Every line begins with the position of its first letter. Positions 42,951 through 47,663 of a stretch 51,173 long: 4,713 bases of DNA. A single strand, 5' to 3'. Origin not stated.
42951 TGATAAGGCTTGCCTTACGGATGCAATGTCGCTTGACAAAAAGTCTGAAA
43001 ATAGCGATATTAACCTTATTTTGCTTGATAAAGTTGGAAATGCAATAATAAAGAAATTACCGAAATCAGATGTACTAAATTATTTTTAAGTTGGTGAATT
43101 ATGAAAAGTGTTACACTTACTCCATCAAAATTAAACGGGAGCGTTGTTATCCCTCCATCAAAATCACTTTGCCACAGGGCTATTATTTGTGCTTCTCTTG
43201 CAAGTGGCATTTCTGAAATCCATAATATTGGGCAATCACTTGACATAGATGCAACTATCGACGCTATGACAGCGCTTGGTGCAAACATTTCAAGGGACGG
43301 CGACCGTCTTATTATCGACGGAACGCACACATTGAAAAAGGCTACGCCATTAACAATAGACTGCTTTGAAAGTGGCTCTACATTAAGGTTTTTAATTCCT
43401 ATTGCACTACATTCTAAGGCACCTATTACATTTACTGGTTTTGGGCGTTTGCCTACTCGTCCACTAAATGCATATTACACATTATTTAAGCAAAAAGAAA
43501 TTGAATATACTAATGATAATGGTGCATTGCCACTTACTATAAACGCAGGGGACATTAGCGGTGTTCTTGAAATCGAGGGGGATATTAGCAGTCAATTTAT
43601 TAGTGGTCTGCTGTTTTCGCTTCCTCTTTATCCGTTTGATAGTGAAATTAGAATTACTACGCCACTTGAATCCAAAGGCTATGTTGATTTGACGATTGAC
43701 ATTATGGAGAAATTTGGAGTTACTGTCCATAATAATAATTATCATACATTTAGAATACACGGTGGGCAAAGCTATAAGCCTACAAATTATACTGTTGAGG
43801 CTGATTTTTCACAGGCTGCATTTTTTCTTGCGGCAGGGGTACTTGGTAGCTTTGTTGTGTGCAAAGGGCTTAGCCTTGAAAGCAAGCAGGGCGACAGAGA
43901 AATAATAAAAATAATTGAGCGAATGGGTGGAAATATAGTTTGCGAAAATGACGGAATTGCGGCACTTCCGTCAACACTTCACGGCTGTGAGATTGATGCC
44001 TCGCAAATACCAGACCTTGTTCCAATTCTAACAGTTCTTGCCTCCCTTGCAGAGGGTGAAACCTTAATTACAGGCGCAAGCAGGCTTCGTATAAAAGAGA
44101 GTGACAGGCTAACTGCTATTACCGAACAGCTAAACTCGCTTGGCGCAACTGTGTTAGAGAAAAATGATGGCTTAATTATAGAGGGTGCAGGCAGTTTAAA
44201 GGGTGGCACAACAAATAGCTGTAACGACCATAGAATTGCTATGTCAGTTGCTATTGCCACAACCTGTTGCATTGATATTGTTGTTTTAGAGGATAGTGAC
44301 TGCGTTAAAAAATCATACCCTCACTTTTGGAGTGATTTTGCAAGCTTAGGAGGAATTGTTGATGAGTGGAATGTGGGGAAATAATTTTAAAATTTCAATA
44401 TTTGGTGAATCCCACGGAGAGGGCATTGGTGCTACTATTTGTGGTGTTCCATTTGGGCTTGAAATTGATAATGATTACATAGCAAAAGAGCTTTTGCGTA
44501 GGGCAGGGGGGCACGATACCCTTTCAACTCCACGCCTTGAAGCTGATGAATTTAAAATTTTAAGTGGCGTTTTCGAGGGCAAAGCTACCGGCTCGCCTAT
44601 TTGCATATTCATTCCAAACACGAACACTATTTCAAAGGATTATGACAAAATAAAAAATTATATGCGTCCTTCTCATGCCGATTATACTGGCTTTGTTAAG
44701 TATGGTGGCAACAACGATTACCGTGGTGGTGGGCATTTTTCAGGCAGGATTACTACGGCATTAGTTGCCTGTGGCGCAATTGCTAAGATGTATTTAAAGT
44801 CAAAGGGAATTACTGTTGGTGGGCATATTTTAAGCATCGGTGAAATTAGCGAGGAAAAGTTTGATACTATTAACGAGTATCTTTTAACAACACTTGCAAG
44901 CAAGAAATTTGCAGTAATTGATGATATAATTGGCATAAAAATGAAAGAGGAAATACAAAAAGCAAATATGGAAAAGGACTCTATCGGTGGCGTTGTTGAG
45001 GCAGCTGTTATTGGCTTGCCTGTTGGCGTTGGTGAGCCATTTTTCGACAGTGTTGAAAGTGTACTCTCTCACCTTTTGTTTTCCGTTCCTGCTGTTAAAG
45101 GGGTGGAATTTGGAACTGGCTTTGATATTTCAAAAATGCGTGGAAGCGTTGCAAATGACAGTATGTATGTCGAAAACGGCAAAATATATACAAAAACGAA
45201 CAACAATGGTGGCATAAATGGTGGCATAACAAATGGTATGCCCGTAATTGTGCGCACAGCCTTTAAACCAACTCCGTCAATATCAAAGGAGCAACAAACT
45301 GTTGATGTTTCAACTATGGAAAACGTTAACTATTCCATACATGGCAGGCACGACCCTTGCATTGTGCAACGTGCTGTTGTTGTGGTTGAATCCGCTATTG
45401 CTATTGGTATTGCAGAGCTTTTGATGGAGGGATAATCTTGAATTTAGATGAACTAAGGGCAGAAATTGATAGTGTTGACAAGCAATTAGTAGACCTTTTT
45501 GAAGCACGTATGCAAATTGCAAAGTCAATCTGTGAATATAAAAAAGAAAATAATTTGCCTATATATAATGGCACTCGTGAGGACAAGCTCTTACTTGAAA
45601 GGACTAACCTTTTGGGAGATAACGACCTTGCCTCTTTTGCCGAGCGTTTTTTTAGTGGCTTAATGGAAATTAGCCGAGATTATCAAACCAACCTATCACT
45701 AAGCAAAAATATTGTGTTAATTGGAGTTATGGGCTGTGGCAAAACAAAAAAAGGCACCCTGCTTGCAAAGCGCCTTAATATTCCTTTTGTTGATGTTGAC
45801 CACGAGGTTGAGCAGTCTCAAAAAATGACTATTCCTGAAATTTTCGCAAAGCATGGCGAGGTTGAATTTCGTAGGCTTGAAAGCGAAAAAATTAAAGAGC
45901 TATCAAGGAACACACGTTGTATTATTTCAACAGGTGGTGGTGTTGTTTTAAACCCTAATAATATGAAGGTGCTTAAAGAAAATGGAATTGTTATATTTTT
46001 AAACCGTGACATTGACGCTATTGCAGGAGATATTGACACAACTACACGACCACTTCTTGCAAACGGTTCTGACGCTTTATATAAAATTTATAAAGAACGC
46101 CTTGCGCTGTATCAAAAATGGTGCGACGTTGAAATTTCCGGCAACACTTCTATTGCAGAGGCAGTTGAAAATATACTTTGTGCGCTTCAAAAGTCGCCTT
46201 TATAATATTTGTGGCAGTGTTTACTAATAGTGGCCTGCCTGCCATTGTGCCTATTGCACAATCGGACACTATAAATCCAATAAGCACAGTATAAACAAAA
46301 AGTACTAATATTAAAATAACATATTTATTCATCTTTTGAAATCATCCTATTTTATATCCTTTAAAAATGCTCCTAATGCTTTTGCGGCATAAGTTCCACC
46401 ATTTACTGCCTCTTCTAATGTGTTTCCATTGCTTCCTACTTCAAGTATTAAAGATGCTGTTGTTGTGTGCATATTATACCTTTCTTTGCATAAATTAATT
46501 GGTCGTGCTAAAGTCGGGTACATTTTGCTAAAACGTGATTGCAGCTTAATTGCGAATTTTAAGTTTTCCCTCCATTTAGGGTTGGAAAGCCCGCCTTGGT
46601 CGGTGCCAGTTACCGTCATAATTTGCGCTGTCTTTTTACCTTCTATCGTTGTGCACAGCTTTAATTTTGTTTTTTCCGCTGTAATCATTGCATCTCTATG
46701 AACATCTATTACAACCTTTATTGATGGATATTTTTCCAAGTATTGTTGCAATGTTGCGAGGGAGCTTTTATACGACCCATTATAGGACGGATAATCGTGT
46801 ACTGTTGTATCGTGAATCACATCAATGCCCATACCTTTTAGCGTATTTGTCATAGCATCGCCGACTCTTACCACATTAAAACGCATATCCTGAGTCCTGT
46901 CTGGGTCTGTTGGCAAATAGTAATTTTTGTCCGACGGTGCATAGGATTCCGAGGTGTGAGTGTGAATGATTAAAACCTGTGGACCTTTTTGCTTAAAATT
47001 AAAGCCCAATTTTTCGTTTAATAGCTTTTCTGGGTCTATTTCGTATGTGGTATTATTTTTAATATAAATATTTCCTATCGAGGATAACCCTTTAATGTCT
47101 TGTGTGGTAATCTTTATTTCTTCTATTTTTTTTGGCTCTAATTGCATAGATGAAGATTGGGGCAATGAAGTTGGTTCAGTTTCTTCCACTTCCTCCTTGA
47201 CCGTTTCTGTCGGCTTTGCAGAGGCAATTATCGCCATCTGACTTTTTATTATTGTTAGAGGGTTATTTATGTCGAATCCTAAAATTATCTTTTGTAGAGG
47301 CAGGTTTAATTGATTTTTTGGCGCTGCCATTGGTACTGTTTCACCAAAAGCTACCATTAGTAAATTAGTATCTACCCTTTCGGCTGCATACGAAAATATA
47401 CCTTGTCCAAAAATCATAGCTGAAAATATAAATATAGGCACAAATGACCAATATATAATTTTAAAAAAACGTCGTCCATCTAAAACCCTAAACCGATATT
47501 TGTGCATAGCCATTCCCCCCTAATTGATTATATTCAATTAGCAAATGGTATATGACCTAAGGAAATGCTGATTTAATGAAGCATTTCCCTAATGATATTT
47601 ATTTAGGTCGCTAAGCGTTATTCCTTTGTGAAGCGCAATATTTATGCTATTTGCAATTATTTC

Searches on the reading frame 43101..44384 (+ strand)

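Call 32: search_protein_families(library=pfam, proteins=[window:43101-44384:+], max_evalue=0.00001)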
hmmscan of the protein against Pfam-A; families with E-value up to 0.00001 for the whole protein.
window:43101-44384:+ (427 aa): 1 family
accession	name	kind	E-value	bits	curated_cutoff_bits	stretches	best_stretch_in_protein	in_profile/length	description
PF00275.25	EPSP_synthase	-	8.4e-97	325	22.8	1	8-411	4-415/417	EPSP synthase (3-phosphoshikimate 1-carboxyvinyltransferase)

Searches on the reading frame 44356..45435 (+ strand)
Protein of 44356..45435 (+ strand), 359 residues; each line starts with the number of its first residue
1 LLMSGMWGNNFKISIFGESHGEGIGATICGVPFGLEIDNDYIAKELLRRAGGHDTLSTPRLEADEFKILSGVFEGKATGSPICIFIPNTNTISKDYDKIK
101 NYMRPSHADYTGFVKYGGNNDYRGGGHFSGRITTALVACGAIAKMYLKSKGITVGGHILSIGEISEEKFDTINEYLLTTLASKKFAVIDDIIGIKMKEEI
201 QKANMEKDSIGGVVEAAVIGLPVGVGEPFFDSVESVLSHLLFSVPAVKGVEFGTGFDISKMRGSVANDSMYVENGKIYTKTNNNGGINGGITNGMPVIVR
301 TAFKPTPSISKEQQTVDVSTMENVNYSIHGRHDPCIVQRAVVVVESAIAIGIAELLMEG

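Call 32: search_protein_families(library=pfam, proteins=[window:44356-45435:+], max_evalue=0.00001)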
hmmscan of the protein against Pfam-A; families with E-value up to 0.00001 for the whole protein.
window:44356-45435:+ (359 aa): 1 family
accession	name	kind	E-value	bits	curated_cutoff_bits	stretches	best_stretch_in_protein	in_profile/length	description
PF01264.26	Chorismate_synt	-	9.5e-128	425.9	27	1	11-357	1-327/327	Chorismate synthase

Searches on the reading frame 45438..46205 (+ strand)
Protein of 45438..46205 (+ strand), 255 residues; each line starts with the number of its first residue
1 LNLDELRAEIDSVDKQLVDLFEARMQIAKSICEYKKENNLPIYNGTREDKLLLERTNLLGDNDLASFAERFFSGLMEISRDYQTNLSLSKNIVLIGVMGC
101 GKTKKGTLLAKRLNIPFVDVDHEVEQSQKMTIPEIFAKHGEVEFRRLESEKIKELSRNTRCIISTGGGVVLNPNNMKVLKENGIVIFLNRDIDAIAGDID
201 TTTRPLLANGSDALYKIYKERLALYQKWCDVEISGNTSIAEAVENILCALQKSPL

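Call 32: search_protein_families(library=pfam, proteins=[window:45438-46205:+], max_evalue=0.00001)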
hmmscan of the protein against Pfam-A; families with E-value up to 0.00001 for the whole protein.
window:45438-46205:+ (255 aa): 2 families
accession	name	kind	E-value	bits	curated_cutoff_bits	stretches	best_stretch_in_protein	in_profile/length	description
PF01202.28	SKI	-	4.4e-44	150.8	22.1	1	98-249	1-157/159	Shikimate kinase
PF01817.26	CM_2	-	2.5e-20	72.9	27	1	6-83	1-79/80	Chorismate mutase type II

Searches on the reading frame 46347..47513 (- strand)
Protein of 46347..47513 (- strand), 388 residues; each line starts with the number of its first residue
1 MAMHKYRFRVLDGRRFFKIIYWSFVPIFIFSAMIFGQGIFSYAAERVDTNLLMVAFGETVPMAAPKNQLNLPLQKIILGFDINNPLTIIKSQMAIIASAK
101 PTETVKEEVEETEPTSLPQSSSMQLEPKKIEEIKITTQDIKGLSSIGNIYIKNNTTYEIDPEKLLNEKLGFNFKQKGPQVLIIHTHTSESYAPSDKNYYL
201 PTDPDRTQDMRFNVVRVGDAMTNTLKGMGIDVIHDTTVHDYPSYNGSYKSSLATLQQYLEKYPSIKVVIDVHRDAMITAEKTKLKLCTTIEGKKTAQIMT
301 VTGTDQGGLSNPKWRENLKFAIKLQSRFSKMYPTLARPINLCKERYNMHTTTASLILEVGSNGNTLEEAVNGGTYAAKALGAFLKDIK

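Call 32: search_protein_families(library=pfam, proteins=[window:46347-47513:-], max_evalue=0.00001)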
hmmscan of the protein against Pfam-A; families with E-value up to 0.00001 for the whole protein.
window:46347-47513:- (388 aa): 1 family
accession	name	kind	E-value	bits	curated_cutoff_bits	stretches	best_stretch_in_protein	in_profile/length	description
PF07454.18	SpoIIP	-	5.1e-67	226.7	24.4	1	84-380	2-268/269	Stage II sporulation protein P (SpoIIP)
